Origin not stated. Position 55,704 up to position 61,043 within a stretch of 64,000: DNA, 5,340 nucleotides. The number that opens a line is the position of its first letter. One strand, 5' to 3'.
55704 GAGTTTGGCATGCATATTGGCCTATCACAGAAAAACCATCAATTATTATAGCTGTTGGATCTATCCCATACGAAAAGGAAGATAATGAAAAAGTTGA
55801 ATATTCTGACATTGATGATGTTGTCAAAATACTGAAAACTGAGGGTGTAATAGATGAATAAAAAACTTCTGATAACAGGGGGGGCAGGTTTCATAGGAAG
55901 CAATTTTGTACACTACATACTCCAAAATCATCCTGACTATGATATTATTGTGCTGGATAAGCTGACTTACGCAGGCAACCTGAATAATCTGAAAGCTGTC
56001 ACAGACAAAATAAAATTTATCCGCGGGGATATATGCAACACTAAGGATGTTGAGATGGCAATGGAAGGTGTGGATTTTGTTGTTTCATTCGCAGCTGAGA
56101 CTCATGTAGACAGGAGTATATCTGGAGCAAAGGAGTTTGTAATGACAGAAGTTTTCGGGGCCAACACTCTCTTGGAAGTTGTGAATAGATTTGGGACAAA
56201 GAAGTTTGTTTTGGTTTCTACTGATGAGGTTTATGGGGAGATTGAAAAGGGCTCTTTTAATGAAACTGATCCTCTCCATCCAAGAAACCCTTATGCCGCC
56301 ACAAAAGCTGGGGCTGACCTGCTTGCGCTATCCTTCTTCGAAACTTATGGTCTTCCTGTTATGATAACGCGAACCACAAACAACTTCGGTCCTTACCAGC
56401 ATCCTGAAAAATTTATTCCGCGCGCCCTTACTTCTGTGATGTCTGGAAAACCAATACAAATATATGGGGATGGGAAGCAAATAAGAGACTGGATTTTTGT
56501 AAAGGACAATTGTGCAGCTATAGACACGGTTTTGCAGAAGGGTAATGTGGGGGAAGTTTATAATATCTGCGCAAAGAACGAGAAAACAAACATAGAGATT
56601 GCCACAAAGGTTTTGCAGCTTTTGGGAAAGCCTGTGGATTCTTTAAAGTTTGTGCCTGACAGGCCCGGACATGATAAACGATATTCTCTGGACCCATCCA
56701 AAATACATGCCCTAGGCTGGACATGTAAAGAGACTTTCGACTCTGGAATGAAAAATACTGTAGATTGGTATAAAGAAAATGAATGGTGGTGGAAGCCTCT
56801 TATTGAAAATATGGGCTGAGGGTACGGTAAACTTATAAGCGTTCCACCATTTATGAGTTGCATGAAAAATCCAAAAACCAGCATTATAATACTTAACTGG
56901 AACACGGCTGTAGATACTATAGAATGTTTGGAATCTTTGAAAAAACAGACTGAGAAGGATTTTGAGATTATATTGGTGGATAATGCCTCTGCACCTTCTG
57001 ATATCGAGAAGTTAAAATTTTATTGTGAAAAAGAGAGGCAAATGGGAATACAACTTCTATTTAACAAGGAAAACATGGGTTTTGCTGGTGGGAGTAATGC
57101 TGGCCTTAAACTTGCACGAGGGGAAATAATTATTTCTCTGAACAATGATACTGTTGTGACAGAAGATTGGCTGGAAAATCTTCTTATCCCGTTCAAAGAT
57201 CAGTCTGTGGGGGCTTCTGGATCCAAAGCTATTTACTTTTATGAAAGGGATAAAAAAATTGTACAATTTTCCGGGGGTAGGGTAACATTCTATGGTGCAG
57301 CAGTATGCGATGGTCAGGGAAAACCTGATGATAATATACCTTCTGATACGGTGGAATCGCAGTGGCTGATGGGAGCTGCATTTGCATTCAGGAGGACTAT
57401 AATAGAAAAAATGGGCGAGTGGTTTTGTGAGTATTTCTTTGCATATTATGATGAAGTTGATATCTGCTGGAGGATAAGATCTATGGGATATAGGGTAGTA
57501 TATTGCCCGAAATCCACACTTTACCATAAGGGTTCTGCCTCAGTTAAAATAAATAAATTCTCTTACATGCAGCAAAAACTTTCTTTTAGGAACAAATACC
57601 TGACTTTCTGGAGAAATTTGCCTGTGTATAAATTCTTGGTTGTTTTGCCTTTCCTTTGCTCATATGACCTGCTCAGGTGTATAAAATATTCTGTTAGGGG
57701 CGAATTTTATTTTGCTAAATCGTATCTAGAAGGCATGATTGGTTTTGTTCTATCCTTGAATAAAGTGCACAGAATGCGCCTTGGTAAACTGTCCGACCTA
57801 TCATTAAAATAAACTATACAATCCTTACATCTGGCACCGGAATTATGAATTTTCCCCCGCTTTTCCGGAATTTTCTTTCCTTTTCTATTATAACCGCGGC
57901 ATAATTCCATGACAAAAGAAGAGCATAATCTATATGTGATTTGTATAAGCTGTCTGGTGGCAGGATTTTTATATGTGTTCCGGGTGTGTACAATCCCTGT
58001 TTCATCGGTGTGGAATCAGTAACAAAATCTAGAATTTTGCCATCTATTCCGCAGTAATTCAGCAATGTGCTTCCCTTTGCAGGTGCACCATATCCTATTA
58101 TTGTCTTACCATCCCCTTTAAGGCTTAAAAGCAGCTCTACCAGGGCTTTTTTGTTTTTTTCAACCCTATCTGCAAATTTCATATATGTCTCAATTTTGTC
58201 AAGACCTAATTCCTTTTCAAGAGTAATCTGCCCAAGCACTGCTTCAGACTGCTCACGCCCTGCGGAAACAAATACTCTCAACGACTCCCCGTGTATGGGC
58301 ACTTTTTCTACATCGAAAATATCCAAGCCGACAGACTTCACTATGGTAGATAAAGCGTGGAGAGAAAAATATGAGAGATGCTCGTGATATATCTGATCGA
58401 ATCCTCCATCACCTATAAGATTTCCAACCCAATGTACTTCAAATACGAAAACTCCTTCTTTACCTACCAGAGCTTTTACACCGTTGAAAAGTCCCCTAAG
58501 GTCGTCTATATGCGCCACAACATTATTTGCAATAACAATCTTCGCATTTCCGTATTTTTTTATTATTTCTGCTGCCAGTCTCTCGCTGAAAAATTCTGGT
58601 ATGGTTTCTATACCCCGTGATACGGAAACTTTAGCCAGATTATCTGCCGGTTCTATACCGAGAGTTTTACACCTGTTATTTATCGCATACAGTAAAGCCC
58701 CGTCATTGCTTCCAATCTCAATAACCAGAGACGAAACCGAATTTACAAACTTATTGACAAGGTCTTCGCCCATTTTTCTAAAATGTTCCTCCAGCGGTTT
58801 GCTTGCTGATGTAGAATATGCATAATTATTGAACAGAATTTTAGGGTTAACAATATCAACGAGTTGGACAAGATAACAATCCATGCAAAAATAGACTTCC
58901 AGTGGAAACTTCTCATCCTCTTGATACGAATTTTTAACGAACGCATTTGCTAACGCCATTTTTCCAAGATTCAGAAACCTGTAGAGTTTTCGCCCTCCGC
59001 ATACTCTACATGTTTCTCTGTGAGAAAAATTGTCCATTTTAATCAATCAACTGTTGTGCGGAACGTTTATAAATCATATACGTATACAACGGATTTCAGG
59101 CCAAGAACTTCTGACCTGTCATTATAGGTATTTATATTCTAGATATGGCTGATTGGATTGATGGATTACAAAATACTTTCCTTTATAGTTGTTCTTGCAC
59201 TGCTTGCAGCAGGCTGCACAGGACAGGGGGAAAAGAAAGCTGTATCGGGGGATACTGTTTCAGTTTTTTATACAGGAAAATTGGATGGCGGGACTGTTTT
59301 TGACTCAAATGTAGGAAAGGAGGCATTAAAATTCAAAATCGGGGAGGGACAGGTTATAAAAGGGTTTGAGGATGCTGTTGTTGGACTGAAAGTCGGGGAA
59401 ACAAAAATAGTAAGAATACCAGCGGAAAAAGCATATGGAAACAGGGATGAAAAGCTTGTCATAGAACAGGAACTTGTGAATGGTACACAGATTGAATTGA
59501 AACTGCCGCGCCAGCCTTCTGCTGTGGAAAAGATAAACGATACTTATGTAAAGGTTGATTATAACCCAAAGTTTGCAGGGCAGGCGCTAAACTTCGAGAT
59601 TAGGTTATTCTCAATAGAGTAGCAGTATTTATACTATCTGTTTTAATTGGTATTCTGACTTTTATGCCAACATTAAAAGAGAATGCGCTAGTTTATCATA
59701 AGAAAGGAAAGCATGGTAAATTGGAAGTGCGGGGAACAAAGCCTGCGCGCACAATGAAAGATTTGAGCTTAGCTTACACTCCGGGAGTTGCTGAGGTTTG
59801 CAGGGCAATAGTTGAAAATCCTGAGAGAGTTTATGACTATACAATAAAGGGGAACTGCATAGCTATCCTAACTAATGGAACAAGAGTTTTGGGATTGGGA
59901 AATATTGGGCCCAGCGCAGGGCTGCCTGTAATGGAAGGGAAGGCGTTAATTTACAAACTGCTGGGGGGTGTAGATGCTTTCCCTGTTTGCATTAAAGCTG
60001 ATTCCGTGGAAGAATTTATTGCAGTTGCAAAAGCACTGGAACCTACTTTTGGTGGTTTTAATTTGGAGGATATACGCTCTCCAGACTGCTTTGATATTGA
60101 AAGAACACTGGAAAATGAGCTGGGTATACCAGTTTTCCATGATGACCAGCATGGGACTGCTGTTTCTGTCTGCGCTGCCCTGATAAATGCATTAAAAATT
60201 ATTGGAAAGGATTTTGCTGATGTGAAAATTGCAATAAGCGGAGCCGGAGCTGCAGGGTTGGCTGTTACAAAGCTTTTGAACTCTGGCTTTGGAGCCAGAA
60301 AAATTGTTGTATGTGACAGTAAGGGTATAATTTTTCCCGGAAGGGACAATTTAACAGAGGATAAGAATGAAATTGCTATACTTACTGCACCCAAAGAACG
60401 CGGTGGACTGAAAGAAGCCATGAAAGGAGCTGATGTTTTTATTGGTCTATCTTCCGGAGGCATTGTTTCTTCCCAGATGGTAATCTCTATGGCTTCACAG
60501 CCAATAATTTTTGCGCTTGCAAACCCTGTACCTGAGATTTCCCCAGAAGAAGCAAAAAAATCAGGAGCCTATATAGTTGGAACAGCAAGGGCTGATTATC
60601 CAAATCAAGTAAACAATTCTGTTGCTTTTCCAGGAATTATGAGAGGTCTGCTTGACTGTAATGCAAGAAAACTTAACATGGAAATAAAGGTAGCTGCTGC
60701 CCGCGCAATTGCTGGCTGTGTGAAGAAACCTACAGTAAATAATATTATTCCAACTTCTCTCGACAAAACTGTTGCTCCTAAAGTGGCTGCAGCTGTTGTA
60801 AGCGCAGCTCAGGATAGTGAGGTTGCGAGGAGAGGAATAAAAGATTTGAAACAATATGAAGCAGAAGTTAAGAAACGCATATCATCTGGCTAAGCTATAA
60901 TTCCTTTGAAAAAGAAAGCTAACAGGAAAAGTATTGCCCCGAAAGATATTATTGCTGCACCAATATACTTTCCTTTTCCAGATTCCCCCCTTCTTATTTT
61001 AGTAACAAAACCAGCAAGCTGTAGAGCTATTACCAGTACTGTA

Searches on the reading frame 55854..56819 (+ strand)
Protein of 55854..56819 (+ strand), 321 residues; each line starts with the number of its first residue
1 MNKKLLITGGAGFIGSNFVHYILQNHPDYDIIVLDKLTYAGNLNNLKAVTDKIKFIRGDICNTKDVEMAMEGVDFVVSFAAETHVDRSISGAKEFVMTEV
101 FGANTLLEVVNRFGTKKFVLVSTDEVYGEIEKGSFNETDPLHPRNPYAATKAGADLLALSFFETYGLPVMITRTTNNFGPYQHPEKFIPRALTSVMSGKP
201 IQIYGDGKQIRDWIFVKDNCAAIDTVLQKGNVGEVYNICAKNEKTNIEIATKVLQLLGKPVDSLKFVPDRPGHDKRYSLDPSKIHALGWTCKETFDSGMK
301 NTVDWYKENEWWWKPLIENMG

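Call 62: search_protein_families(library=pfam, proteins=[window:55854-56819:+], max_evalue=0.0001)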
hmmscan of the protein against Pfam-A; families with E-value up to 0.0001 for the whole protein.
window:55854-56819:+ (321 aa): 8 families
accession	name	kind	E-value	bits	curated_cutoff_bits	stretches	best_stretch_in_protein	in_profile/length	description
PF16363.11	GDP_Man_Dehyd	-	3.9e-71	240.7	27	1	6-301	1-331/332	GDP-mannose 4,6 dehydratase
PF01370.27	Epimerase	-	5.9e-63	212.9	20.9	1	6-239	2-240/240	NAD dependent epimerase/dehydratase family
PF01073.25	3Beta_HSD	-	4.1e-19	69.1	22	1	6-218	1-220/280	3-beta hydroxysteroid dehydrogenase/isomerase family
PF02719.21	Polysacc_synt_2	-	1.2e-17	64.5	20.2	1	5-272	1-266/293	Polysaccharide biosynthesis protein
PF04321.23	RmlD_sub_bind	-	9.8e-14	51.5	27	1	4-267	2-241/287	RmlD substrate binding domain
PF07993.18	NAD_binding_4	-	4.7e-13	49.3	20.1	1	7-175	1-205/258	Male sterility protein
PF13460.12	NAD_binding_10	-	2.3e-11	44.3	27.2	1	9-158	1-132/184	NAD(P)H-binding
PF03435.24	Sacchrp_dh_NADP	-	9.9e-05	23.1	25.1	0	10-83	5-79/129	Saccharopine dehydrogenase NADP binding domain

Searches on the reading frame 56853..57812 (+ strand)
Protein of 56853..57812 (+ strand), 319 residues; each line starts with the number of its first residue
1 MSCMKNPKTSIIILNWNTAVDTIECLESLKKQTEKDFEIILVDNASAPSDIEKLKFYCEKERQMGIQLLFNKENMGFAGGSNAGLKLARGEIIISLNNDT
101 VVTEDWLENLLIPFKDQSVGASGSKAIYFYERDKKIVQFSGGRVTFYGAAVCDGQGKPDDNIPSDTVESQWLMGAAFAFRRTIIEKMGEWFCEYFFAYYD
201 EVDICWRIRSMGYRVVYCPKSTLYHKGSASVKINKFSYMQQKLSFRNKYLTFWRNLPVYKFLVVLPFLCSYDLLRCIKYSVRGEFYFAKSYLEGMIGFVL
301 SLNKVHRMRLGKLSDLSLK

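Call 62: search_protein_families(library=pfam, proteins=[window:56853-57812:+], max_evalue=0.0001)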
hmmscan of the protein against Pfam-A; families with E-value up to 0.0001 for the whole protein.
window:56853-57812:+ (319 aa): 3 families
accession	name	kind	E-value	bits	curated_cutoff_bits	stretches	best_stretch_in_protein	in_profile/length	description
PF00535.33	Glycos_transf_2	-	2e-23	83.6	23.3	1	10-135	1-125/168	Glycosyl transferase family 2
PF13641.12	Glyco_tranf_2_3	-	1e-09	39.2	27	1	7-229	1-215/230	Glycosyltransferase like family 2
PF13632.12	Glyco_trans_2_3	-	6.4e-05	23.3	27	0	92-288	1-184/198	Glycosyl transferase family group 2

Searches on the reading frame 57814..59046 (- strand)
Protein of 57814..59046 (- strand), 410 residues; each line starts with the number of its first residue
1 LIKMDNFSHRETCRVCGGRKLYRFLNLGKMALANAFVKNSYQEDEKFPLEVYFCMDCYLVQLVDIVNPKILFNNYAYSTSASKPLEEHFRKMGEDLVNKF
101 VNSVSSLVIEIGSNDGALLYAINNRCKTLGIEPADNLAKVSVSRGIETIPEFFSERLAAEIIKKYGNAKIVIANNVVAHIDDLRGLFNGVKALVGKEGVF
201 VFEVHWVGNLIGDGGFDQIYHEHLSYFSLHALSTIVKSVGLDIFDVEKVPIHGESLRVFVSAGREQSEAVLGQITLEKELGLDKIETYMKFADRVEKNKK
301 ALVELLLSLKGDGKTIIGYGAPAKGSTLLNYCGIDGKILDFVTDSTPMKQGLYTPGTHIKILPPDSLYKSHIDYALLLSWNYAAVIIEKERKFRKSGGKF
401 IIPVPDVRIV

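Call 62: search_protein_families(library=pfam, proteins=[window:57814-59046:-], max_evalue=0.0001)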
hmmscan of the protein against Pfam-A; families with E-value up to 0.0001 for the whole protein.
window:57814-59046:- (410 aa): 3 families
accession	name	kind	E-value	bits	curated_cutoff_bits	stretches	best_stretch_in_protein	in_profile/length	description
PF08484.17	Methyltransf_14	-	4.2e-52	176.6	23.5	1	250-405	1-160/160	C-methyltransferase C-terminal domain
PF08421.16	Methyltransf_13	-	3.5e-19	69.2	31.3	1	13-72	1-62/62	Putative zinc binding domain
PF13489.12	Methyltransf_23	-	6e-11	42.8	27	1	95-243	11-161/164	Methyltransferase domain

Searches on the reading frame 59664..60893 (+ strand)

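Call 62: search_protein_families(library=pfam, proteins=[window:59664-60893:+], max_evalue=0.0001)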
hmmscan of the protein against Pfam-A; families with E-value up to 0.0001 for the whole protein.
window:59664-60893:+ (409 aa): 3 families
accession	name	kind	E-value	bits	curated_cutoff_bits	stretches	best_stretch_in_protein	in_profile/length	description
PF00390.24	malic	-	3.2e-28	99.2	23.1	1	18-149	2-181/182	Malic enzyme, N-terminal domain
PF03949.21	Malic_M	-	1.5e-19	70.7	23.5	1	164-382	3-257/258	Malic enzyme, NAD binding domain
PF00208.27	ELFV_dehydrog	-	7.5e-05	23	23.4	0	160-237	5-79/241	Glutamate/Leucine/Phenylalanine/Valine dehydrogenase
